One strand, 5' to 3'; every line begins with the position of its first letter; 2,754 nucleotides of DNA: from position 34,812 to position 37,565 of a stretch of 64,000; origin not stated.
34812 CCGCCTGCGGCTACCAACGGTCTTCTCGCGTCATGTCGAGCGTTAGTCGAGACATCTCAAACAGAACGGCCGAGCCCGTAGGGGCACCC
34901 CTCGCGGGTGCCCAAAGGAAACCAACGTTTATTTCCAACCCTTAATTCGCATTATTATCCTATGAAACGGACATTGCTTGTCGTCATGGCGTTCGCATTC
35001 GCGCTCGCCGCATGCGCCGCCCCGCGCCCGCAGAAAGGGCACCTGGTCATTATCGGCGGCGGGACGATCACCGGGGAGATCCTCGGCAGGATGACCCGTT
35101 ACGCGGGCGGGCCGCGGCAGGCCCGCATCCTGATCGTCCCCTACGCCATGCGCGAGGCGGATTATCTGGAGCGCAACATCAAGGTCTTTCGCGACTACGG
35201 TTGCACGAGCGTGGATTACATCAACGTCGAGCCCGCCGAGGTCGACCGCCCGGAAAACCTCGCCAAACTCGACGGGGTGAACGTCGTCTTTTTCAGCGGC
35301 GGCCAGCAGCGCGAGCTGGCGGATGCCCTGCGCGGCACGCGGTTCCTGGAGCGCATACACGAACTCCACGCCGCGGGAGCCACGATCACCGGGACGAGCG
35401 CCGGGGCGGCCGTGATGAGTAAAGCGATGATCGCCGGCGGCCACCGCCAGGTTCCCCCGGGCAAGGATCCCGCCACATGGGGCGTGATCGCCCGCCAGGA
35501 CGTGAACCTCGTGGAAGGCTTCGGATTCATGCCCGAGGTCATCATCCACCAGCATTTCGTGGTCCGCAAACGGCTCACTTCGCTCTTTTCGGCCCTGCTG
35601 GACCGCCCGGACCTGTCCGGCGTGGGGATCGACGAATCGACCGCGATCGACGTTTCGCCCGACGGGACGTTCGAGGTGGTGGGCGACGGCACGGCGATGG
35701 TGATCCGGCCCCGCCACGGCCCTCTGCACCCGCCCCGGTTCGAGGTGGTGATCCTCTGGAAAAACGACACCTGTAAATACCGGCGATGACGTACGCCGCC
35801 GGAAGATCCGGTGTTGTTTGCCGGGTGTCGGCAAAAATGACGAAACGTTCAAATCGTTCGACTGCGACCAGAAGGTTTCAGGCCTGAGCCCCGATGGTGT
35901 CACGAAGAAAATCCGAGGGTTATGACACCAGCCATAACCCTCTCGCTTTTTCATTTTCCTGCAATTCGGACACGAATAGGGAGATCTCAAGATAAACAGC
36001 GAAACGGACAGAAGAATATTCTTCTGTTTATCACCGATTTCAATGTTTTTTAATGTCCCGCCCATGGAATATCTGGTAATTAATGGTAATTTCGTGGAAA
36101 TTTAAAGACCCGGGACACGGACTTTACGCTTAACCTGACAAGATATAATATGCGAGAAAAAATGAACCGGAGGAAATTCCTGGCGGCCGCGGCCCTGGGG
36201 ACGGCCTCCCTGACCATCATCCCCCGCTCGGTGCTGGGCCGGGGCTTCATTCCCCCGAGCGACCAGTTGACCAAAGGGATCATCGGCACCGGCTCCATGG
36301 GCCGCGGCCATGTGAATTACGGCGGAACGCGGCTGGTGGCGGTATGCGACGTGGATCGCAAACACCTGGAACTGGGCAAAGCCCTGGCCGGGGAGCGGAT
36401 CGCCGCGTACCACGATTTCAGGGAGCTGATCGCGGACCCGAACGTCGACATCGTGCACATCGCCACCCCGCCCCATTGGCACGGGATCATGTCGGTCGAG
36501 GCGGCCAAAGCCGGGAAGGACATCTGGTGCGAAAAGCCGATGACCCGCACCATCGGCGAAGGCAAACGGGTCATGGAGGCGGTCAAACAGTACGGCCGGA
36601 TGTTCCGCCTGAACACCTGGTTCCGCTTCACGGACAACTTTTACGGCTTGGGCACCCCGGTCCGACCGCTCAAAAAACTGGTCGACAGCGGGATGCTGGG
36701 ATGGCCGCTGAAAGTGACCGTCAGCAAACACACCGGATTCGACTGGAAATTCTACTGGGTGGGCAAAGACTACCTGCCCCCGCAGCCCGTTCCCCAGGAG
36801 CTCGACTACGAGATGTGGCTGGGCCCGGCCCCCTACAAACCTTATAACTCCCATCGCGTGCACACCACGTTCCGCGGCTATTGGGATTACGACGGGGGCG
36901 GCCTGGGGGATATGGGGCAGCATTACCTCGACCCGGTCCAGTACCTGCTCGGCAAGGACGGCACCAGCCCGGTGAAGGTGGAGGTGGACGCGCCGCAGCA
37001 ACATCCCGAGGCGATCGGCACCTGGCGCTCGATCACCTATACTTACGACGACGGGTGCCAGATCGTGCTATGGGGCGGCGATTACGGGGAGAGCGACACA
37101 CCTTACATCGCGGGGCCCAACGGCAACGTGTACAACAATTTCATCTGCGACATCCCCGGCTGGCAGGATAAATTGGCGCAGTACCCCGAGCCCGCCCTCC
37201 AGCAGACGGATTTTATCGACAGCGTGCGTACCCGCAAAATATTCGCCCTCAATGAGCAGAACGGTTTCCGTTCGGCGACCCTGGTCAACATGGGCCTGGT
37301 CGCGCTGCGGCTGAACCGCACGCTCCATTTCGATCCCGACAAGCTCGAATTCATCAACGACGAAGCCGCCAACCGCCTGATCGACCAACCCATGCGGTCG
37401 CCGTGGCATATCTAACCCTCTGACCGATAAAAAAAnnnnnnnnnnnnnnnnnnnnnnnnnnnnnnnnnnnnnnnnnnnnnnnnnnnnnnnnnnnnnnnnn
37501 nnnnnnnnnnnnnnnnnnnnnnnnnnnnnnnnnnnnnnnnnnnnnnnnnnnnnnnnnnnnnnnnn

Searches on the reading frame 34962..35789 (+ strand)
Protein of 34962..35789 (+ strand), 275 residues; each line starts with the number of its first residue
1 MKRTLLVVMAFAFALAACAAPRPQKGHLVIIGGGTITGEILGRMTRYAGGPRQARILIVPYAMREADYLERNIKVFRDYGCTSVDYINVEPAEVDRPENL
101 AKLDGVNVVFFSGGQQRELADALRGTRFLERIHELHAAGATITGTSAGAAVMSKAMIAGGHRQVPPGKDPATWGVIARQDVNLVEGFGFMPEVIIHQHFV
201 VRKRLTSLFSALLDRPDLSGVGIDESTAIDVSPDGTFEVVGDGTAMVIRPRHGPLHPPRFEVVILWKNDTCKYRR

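Call 9: search_protein_families(library=pfam, proteins=[window:34962-35789:+])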
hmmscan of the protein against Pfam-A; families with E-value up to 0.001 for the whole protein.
window:34962-35789:+ (275 aa): 1 family
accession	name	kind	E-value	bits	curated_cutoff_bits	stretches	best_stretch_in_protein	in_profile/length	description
PF03575.23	Peptidase_S51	-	1.5e-19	70.9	23.9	1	29-234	2-201/206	Peptidase family S51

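Call 11: find_encoding_contigs(protein=window:34962-35789:+, flank=3000, max_places=10)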
Protein window:34962-35789:+ (275 aa): 1 contig read that carries it; 1 place shown.
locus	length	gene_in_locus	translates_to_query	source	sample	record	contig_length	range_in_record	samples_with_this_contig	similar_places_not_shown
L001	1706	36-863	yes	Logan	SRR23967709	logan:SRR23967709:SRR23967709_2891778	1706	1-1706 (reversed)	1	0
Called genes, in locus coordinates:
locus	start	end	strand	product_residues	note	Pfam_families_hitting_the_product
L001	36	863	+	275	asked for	PF03575:Peptidase_S51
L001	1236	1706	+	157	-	?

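Call 16: find_homologous_proteins(query=window:34962-35789:+)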
Query window:34962-35789:+ (275 aa): 1417 proteins with E <= 0.001 among 5091 candidates; the best 120 are listed.
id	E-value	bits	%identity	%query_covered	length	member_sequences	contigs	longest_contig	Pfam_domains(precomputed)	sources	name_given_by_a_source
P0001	7.1e-182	621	100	100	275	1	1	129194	PF03575.24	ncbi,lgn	-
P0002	6.6e-118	411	68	99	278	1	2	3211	PF03575.24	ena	-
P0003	2.0e-99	350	61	98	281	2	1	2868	PF03575.24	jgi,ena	-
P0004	2.5e-87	311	56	97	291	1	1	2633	PF03575.24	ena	-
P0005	7.2e-78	280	54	93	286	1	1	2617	PF03575.24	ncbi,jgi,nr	ncbi:MAG: cyanophycinase [Dysgonamonadaceae bacterium]|jgi:cyanophycinase|nr:cyanophycinase [Dysgona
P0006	1.3e-77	279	50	100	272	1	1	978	PF03575.24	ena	-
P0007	1.7e-60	223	59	69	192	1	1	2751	PF03575.24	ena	-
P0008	1.5e-59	219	44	97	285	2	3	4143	PF03575.24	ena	-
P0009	7.4e-59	217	47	91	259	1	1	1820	PF03575.24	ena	-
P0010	3.6e-58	215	42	99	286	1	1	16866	PF03575.24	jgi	jgi:cyanophycinase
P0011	9.5e-58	214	48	85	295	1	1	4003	PF03575.24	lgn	-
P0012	1.4e-56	210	47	89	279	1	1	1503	PF03575.24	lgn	-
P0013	4.3e-55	205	45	88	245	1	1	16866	PF03575.24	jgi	jgi:cyanophycinase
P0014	6.8e-55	204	46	89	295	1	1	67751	PF03575.24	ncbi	ncbi:cyanophycinase [Candidatus Neomarinimicrobiota bacterium]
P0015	8.2e-55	204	40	98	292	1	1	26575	PF03575.24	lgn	-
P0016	3.0e-54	202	46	80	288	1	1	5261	PF03575.24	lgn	-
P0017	1.7e-53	200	49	81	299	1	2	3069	PF03575.24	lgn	-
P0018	3.7e-53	198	44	91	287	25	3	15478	PF03575.24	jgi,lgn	-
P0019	5.9e-53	198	42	90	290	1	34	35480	PF03575.24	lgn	-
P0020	1.1e-52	197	42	97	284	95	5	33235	PF03575.24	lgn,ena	-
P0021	1.3e-52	197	40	98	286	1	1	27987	PF03575.24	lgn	-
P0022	5.1e-52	195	44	89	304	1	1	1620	PF03575.24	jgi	jgi:cyanophycinase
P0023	5.6e-52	195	44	86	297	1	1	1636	PF03575.24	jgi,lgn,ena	-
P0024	5.8e-52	195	47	81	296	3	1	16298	PF03575.24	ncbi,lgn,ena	-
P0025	1.2e-51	194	43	90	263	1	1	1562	PF03575.24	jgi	jgi:cyanophycinase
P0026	1.9e-51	193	43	92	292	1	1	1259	PF03575.24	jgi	jgi:cyanophycinase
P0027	2.0e-51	193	41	94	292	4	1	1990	PF03575.24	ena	-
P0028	4.1e-51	192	40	99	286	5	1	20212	PF03575.24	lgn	-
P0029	4.4e-51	192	44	85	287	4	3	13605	PF03575.24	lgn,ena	-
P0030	6.6e-51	191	43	92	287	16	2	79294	PF03575.24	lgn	-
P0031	1.0e-50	190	42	92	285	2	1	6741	PF03575.24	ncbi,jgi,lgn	-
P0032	2.1e-50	189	46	83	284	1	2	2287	PF03575.24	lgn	-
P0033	5.1e-50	188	42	89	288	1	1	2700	PF03575.24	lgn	-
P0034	7.1e-50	188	42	94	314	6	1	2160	PF03575.24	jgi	-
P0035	9.7e-50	187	41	94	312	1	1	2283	PF03575.24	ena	-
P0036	1.0e-49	187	44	83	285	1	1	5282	PF03575.24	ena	-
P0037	1.1e-49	187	43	84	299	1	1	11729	PF03575.24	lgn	-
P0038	1.5e-49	187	41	93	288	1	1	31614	PF03575.24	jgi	jgi:cyanophycinase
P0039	1.6e-49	187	46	83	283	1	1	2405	PF03575.24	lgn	-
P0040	1.9e-49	186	46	86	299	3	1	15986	PF03575.24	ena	-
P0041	3.5e-49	185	39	98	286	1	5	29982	PF03575.24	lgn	-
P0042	3.8e-49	185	45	85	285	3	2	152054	PF03575.24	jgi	jgi:cyanophycinase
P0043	5.0e-49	185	43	90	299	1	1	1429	PF03575.24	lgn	-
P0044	5.2e-49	185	46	83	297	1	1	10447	PF03575.24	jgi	jgi:cyanophycinase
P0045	5.5e-49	185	42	85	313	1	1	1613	PF03575.24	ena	-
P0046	6.9e-49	184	44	84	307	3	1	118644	PF03575.24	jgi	jgi:cyanophycinase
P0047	1.2e-48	184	42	87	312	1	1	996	PF03575.24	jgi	jgi:cyanophycinase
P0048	1.7e-48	183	45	85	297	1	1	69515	PF03575.24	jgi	jgi:cyanophycinase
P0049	1.8e-48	183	44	85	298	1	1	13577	PF03575.24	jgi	jgi:cyanophycinase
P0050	2.9e-48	182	44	89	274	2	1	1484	PF03575.24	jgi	-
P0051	4.1e-48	182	39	100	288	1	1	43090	PF03575.24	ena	-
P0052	4.7e-48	182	43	90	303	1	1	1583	PF03575.24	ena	-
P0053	6.0e-48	181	45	83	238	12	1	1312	PF03575.24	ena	-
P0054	7.0e-48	181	41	91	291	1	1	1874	PF03575.24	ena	-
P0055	7.3e-48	181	41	92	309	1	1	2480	PF03575.24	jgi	jgi:cyanophycinase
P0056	7.6e-48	181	39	97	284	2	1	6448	PF03575.24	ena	-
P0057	7.9e-48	181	42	82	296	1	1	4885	PF03575.24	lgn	-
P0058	8.5e-48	181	44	87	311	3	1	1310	PF03575.24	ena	-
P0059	8.6e-48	181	44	86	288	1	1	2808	PF03575.24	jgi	jgi:cyanophycinase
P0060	9.6e-48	181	40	98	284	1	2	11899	PF03575.24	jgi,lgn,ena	-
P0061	1.1e-47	180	45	83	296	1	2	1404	PF03575.24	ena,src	-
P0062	1.1e-47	180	45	85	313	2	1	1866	PF03575.24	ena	-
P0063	1.2e-47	180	43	83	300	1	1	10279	PF03575.24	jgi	jgi:cyanophycinase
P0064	1.3e-47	180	41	92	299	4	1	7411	PF03575.24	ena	-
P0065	1.3e-47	180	44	90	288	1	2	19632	PF03575.24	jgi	jgi:cyanophycinase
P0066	1.3e-47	180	45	78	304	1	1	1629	PF03575.24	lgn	-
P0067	1.5e-47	180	44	87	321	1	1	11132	PF03575.24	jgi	jgi:cyanophycinase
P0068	1.9e-47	180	43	89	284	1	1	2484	PF03575.24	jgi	jgi:cyanophycinase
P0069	2.0e-47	180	45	86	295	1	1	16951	PF03575.24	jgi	jgi:cyanophycinase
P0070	2.3e-47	180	43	91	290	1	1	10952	PF03575.24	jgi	-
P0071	2.5e-47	179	43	91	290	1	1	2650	PF03575.24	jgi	-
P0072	2.6e-47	179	38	97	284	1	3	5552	PF03575.24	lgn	-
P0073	2.8e-47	179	44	81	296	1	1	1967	PF03575.24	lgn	-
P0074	2.9e-47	179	46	82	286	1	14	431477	PF03575.24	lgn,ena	-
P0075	2.9e-47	179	46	85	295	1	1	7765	PF03575.24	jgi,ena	-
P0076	3.4e-47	179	44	87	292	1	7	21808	PF03575.24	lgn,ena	-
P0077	3.7e-47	179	44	90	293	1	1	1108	PF03575.24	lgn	-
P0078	4.6e-47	179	42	85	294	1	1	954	PF03575.24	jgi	-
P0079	4.8e-47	178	42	88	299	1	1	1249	PF03575.24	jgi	jgi:cyanophycinase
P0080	5.3e-47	178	42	91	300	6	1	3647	PF03575.24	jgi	jgi:cyanophycinase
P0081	6.0e-47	178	43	78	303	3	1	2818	PF03575.24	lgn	-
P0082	6.9e-47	178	42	94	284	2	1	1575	PF03575.24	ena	-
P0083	7.8e-47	178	42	89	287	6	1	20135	PF03575.24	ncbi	-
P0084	9.4e-47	177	42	91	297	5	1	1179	PF03575.24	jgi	jgi:cyanophycinase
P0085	9.5e-47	177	38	90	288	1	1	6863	PF03575.24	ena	-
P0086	9.9e-47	177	44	82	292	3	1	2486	PF03575.24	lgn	-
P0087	1.0e-46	177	42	90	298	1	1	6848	PF03575.24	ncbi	-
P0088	1.0e-46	177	40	89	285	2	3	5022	PF03575.24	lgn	-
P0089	1.7e-46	177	43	88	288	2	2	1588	PF03575.24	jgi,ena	jgi:cyanophycinase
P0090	2.2e-46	176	41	88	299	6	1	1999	PF03575.24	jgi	jgi:cyanophycinase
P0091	2.3e-46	176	40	88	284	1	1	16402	PF03575.24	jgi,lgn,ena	-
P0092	2.5e-46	176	39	90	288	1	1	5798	PF03575.24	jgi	jgi:cyanophycinase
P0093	2.6e-46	176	45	82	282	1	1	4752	PF03575.24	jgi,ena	-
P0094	3.1e-46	176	43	87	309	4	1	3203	PF03575.24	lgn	-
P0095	3.3e-46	176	40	90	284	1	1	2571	PF03575.24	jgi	jgi:cyanophycinase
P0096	3.8e-46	175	42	92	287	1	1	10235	PF03575.24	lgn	-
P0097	3.9e-46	175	42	82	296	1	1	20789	PF03575.24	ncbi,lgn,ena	-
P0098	4.3e-46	175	42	93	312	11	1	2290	PF03575.24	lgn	-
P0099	4.4e-46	175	44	85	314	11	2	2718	PF03575.24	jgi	jgi:cyanophycinase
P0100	4.8e-46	175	44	83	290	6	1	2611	PF03575.24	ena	-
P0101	4.8e-46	175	43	91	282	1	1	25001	PF03575.24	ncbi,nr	ncbi:MAG: cyanophycinase [Bacteroidales bacterium]|nr:cyanophycinase [Bacteroidales bacterium]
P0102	6.5e-46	175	41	91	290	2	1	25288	PF03575.24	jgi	jgi:cyanophycinase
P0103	8.0e-46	174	41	88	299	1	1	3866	PF03575.24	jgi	jgi:cyanophycinase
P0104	9.3e-46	174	39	83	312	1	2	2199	PF03575.24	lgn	-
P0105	9.5e-46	174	41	84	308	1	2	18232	PF03575.24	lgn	-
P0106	9.7e-46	174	44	85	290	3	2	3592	PF03575.24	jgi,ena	jgi:cyanophycinase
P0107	1.0e-45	174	42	89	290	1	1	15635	PF03575.24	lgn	-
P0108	1.1e-45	174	42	91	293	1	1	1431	PF03575.24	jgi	jgi:cyanophycinase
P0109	1.6e-45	173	41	92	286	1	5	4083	PF03575.24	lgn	-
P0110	1.6e-45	173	45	85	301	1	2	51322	PF03575.24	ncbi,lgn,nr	ncbi:MAG: cyanophycinase [Bacteroidota bacterium]|nr:cyanophycinase [Candidatus Kapabacteria bacteri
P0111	1.7e-45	173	44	81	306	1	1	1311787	PF03575.24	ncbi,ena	-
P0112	1.7e-45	173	42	81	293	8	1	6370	PF03575.24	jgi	-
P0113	2.0e-45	173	40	92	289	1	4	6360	PF03575.24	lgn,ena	-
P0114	2.8e-45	173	42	91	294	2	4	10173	PF03575.24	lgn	-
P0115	3.0e-45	173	43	81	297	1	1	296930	PF03575.24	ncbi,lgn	-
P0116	3.1e-45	173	40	92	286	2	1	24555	PF03575.24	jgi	-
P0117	3.2e-45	172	42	84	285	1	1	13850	PF03575.24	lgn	-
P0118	3.2e-45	172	40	91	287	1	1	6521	PF03575.24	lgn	-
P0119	4.0e-45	172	42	91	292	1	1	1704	PF03575.24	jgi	jgi:cyanophycinase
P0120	4.3e-45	172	42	91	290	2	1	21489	PF03575.24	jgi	jgi:cyanophycinase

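Call 19: list_cluster_members(proteins=[P0001, P0002, P0003])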
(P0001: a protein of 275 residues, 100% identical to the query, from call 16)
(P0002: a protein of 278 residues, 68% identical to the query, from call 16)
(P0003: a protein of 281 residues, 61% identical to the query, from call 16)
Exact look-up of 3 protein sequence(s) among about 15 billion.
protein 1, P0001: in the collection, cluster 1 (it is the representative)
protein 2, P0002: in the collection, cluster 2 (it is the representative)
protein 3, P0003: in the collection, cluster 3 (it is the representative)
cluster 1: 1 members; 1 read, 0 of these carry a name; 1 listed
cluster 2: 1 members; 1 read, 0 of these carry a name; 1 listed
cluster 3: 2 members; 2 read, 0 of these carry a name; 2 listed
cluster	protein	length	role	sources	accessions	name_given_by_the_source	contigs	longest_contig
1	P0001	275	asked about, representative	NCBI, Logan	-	-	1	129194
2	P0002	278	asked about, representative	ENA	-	-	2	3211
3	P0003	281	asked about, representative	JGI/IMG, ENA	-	-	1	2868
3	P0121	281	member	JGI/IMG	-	-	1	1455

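Call 20: find_encoding_contigs(protein=P0002, flank=3000)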
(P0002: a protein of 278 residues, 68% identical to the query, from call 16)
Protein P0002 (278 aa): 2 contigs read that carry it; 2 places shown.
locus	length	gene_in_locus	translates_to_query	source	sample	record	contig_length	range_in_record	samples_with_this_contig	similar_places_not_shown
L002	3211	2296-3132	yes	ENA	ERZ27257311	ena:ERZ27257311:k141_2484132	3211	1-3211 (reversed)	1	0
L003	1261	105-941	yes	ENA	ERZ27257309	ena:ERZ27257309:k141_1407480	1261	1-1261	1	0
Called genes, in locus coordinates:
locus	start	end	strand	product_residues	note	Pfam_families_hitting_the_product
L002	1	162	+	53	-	?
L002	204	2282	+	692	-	PF13004:BACON, PF19190:BACON_2, PF13004:BACON, PF19190:BACON_2, PF13004:BACON, PF09603:Fib_succ_major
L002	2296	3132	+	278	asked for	PF03575:Peptidase_S51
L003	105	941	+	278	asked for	PF03575:Peptidase_S51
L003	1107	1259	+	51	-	?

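Call 23: find_encoding_contigs(protein=P0003, flank=3000)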
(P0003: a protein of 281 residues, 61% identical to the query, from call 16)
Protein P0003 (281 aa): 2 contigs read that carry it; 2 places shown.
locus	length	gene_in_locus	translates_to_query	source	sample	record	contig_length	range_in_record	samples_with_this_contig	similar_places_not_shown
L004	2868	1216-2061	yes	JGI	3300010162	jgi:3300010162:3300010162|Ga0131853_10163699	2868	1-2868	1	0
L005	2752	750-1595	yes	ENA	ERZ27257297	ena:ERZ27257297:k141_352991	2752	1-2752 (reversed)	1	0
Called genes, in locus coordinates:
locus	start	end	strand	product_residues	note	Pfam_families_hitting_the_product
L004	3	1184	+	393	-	?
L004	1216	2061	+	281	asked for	PF03575:Peptidase_S51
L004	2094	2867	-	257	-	?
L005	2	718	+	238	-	?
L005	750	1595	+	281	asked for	PF03575:Peptidase_S51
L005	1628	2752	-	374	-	?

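Call 56: find_encoding_contigs(protein=P0083, flank=500, max_places=2)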
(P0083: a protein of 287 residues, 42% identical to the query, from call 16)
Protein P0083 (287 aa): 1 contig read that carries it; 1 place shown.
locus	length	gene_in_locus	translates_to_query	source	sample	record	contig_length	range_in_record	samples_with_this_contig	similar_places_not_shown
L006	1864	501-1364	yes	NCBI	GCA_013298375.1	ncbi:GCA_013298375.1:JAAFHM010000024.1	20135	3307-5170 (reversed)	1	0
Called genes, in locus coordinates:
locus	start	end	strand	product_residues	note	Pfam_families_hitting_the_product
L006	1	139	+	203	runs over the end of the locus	-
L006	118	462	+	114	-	-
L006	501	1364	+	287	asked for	PF03575:Peptidase_S51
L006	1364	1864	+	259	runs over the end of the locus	PF01416:PseudoU_synth_1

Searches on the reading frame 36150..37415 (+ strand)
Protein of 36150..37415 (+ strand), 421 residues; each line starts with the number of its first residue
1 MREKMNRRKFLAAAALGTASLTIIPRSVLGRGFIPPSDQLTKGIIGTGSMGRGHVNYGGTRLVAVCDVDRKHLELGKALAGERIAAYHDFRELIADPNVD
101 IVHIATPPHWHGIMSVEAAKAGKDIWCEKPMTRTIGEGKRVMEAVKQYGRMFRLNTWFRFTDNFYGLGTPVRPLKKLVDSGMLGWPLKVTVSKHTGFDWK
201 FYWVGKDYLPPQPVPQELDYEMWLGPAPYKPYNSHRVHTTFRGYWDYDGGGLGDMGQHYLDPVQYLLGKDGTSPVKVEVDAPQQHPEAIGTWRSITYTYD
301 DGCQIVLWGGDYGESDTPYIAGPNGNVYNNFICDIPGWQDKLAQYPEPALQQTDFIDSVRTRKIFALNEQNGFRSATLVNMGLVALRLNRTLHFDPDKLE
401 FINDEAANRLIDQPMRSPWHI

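Call 9: search_protein_families(library=pfam, proteins=[window:36150-37415:+])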
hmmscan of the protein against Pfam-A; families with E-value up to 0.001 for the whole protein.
window:36150-37415:+ (421 aa): 4 families
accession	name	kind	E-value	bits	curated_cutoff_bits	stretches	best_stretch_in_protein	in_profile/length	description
PF19051.5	GFO_IDH_MocA_C2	-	9.5e-141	468.1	23.3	1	167-421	1-254/254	Oxidoreductase family, C-terminal alpha/beta domain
PF01408.29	GFO_IDH_MocA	-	2e-19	70.8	24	1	43-154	4-118/120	Oxidoreductase family, NAD-binding Rossmann fold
PF22725.1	GFO_IDH_MocA_C3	-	3e-07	30.9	27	1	238-309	32-102/124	GFO/IDH/MocA C-terminal domain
PF02894.22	GFO_IDH_MocA_C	-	0.00014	22.2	22.9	0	241-287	32-81/218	Oxidoreductase family, C-terminal alpha/beta domain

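Call 92: find_encoding_contigs(protein=window:36150-37415:+, flank=4000, max_places=10)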
Protein window:36150-37415:+ (421 aa): no gene with exactly this product is on record in the collection.
